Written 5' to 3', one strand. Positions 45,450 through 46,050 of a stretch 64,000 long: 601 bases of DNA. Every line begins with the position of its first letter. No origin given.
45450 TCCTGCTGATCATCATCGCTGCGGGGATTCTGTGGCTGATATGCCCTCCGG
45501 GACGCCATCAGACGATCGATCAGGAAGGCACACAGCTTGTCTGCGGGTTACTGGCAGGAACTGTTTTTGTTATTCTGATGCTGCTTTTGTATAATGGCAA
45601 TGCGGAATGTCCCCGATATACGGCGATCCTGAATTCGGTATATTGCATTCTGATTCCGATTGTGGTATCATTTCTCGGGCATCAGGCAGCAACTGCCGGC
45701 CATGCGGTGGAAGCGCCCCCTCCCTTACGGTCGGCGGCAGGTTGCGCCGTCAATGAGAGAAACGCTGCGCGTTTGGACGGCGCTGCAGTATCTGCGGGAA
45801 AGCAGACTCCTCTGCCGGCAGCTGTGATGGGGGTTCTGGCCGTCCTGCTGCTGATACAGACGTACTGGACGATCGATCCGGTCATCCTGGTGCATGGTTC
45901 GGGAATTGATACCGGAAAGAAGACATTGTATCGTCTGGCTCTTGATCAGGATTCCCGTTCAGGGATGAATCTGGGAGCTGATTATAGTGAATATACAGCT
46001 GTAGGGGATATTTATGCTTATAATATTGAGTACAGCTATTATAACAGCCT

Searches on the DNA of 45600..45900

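Call 77: search_rna_families(source=window, start=45600, end=45900, threshold=evalue, max_evalue=0.01, show_alignments=1)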
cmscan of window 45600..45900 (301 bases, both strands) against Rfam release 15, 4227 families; matches with E-value up to 0.01: 1.
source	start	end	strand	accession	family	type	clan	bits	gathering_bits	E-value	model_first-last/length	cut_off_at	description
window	45705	45788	-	RF02987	GA-cis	Gene; sRNA;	-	45.6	34.7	9.1e-09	1-88/88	no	GA-cis RNA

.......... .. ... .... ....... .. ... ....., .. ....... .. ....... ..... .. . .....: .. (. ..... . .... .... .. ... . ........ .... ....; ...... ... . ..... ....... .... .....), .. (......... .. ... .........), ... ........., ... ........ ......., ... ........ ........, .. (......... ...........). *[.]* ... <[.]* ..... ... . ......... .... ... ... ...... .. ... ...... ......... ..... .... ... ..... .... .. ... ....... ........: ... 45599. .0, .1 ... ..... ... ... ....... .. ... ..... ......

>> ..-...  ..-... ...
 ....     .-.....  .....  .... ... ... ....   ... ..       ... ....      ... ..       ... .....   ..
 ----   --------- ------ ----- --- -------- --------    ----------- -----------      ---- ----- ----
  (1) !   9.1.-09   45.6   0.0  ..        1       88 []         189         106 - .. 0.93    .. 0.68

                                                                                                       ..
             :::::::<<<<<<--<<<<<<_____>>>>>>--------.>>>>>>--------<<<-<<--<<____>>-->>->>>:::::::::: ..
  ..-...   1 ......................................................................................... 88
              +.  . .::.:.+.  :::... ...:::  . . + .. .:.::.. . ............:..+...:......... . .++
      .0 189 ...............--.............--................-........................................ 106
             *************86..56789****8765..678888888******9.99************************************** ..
